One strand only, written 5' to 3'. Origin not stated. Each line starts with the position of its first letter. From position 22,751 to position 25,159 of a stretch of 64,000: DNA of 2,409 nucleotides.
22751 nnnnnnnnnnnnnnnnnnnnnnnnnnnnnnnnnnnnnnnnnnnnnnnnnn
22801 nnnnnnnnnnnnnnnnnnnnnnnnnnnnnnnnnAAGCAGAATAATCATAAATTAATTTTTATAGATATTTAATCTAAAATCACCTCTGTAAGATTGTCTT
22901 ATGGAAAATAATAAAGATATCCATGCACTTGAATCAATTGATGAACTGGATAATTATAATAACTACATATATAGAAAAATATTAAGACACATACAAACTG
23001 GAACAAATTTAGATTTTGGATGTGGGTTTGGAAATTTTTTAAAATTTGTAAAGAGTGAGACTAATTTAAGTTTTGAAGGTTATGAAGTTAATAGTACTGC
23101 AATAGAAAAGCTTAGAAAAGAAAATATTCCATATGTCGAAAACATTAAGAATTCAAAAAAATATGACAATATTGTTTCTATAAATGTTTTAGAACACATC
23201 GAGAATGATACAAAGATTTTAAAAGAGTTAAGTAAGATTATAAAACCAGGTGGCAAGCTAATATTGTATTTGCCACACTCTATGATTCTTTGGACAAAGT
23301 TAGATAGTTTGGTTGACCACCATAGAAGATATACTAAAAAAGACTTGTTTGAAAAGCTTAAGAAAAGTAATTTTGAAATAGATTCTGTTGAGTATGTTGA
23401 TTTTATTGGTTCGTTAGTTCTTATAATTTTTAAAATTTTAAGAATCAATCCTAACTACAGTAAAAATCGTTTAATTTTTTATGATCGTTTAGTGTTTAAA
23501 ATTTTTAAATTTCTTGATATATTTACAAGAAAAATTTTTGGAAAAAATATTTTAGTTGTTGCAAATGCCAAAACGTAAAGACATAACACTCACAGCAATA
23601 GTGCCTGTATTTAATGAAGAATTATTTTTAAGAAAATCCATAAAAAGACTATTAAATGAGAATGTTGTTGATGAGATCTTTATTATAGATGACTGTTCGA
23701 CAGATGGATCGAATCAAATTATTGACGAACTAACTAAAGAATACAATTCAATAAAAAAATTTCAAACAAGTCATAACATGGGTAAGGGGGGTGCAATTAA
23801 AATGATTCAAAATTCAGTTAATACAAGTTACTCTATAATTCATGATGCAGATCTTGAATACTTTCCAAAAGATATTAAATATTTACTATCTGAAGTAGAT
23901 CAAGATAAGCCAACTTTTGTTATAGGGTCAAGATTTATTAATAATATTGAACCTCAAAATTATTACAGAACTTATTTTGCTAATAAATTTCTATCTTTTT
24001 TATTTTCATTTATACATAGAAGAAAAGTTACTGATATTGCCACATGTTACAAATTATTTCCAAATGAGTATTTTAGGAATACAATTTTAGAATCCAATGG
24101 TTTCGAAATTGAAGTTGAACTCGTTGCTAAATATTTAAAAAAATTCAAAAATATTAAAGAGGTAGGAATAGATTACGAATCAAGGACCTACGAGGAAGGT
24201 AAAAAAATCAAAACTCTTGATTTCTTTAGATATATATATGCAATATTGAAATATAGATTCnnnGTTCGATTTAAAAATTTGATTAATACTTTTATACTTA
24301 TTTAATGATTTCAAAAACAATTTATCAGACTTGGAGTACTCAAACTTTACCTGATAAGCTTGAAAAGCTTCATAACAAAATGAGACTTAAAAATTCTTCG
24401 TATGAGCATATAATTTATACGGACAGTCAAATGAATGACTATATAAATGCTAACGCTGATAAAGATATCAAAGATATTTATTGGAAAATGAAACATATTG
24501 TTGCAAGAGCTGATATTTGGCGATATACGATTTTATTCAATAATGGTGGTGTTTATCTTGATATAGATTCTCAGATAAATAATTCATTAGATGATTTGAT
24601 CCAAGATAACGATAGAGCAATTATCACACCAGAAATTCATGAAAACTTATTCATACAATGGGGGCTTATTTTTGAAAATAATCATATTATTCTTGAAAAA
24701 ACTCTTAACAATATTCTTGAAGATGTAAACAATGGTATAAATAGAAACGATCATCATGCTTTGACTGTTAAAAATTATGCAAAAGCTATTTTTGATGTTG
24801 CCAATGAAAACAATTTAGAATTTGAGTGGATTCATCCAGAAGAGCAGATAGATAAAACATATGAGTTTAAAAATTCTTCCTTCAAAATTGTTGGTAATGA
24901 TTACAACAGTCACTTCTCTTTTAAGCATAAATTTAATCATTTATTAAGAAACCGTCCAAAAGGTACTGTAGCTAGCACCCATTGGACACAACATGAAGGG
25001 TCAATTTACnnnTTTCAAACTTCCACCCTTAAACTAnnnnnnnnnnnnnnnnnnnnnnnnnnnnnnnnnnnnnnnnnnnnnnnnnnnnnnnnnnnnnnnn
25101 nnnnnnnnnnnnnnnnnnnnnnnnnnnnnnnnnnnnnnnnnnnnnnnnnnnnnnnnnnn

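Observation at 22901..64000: About 40-kb glycosylation island built around many polytopic GT-C/Wzy-like proteins and small GT2s, without Wzx, Wzz or an initiating phosphoglycosyltransferase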

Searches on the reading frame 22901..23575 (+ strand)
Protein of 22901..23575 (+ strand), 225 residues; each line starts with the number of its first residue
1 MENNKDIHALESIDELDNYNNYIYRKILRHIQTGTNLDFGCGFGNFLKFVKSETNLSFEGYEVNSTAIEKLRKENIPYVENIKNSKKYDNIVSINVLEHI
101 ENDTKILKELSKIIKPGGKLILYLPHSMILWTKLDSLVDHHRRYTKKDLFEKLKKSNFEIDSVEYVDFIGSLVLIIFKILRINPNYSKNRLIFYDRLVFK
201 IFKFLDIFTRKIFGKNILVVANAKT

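Call 5: search_protein_families(library=pfam, max_evalue=0.01, proteins=[window:22901-23575:+])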
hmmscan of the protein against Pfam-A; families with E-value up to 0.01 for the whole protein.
window:22901-23575:+ (225 aa): 10 families
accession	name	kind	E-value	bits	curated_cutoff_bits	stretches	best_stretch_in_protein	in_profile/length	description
PF13489.12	Methyltransf_23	-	3.6e-16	59.8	27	1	31-162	21-163/164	Methyltransferase domain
PF08242.18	Methyltransf_12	-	6.5e-12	46.5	30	1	37-120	1-98/98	Methyltransferase domain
PF08241.18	Methyltransf_11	-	6.2e-10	40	21.2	1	37-122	1-95/95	Methyltransferase domain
PF13847.12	Methyltransf_31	-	2.4e-08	34.2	27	1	36-159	7-128/145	Methyltransferase domain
PF13649.12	Methyltransf_25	-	1e-07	33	27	1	37-118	2-97/97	Methyltransferase domain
PF02353.26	CMAS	-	5.7e-06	26.3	27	1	31-151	60-191/273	Mycolic acid cyclopropane synthetase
PF05219.18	DREV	-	1.4e-05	24.8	26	1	33-126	95-192/265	DREV methyltransferase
PF07021.18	MetW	-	0.00016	21.8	21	1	24-115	4-103/193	Methionine biosynthesis protein MetW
PF20922.3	Anamorsin_N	-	0.00051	20.2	27.1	1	84-126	48-91/163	Anamorsin, N-terminal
PF05175.20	MTS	-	0.0027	17.8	23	0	16-74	16-74/170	Methyltransferase small domain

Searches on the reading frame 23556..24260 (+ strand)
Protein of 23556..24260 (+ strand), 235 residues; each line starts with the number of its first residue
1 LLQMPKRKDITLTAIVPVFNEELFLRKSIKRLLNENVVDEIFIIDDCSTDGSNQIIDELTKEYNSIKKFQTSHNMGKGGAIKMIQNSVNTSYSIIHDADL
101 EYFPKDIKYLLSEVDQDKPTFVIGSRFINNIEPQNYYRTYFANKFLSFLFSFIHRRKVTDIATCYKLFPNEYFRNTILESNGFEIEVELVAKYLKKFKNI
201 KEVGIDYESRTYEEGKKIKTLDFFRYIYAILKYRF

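Call 5: search_protein_families(library=pfam, max_evalue=0.01, proteins=[window:23556-24260:+])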
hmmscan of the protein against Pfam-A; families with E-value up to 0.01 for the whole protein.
window:23556-24260:+ (235 aa): 1 family
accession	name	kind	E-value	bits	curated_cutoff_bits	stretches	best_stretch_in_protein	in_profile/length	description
PF00535.33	Glycos_transf_2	-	2.7e-28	99.4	23.3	1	14-174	2-165/168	Glycosyl transferase family 2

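Call 29: search_protein_families(library=ncbifam, max_evalue=0.01, proteins=[window:23556-24260:+])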
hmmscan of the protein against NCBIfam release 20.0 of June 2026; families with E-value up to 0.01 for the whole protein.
window:23556-24260:+ (235 aa): 15 families
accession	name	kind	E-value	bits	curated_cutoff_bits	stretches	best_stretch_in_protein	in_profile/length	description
TIGR04182.1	glyco_TIGR04182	equivalog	2.7e-28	99.2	325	1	13-221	3-204/293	S-layer glycoprotein N-glycosyltransferase AglJ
TIGR03937.1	PgaC_IcaA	equivalog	4.3e-11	42.4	422.3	1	9-117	44-153/407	poly-beta-1,6-N-acetyl-D-glucosamine synthase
NF007482.0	PRK10073.1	equivalog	7.5e-09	35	423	1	10-112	6-108/334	glycosyltransferase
NF047683.1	TeichurnBiosyTuaG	equivalog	2.1e-08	34.1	400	1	9-117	5-114/252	teichuronic acid biosynthesis protein TuaG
NF050050.1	ProtGlycPglI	equivalog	2.3e-08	33.8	500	1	12-117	4-111/306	GalNAc(5)-diNAcBac-PP-undecaprenol beta-1,3-glucosyltransferase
NF047588.1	GlcsyltransPgfSStrep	equivalog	2.3e-08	33.7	500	1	11-217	2-203/308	glycosyltransferase PgfS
NF058614.1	PPMAGASynPpgS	equivalog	5.2e-08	32.6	370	1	15-205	5-194/226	polyprenyl-phospho-N-acetylgalactosaminyl synthase PpgS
NF007986.1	PRK10714.1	equivalog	1.8e-07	30.5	529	1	13-130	9-129/316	undecaprenyl-phosphate 4-deoxy-4-formamido-L-arabinose transferase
TIGR03469.1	HpnB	hypoth_equivalog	9.1e-06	24.9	379.25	1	12-122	46-168/386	hopene-associated glycosyltransferase HpnB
NF053739.1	GlytfEpsEBac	equivalog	2.4e-05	23.5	450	1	14-128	5-121/265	glycosyltransferase EpsE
NF053846.1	glyco_with_XrtP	equivalog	0.00011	21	520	1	13-84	44-118/440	XrtP-associated glycosyltransferase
TIGR04283.1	glyco_like_mftF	equivalog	0.00014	21.6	182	1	13-65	2-55/221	TIGR04283 family arsenosugar biosynthesis glycosyltransferase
TIGR03111.1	glyc2_xrt_Gpos1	hypoth_equivalog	0.00016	20.6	363.95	1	11-125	50-167/439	TIGR03111 family XrtG-associated glycosyltransferase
NF038302.1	EPS_HpsE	equivalog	0.00027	20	300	1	11-80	2-75/307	hormogonium polysaccharide biosynthesis glycosyltransferase HpsE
NF041391.1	DPhHxTase_Halo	equivalog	0.00051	19.1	375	1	49-213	30-189/213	dolichyl-phosphate hexose transferase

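Call 63: search_solved_structures(query=window:23556-24260:+, max_evalue=0.001)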
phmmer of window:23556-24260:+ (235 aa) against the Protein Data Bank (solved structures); distinct sequences matched with E-value up to 0.001: 8.
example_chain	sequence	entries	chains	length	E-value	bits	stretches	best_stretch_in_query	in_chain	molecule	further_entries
9hwj_A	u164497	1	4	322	8e-06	28.9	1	12-125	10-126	Undecaprenyl-phosphate 4-deoxy-4-formamido-L-arabinose transferase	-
9bhc_C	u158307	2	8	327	2.5e-05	27.2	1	12-125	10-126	Undecaprenyl-phosphate 4-deoxy-4-formamido-L-arabinose transferase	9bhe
3bcv_A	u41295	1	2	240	3e-05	27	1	12-108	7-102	Putative glycosyltransferase protein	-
8vxh_A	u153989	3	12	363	3.3e-05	26.9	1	12-125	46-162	Undecaprenyl-phosphate 4-deoxy-4-formamido-L-arabinose transferase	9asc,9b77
6p61_A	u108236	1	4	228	7.5e-05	25.7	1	7-111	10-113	Glycosyltransferase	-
5tze_C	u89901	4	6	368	0.00022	24.2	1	13-117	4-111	Glycosyl transferase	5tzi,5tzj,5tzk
5hea_A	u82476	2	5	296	0.00035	23.5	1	12-78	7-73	Putative glycosyltransferase (GalT1)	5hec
5tz8_A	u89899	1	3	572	0.00038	23.4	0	13-116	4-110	Glycosyl transferase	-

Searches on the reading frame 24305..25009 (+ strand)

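Call 5: search_protein_families(library=pfam, max_evalue=0.01, proteins=[window:24305-25009:+])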
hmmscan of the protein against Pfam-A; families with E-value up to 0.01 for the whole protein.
window:24305-25009:+ (235 aa): 1 family
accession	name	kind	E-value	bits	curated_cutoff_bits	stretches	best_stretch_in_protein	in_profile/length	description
PF04488.21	Gly_transf_sug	-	2.2e-13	51.1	23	1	16-102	1-90/93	Glycosyltransferase sugar-binding region containing DXD motif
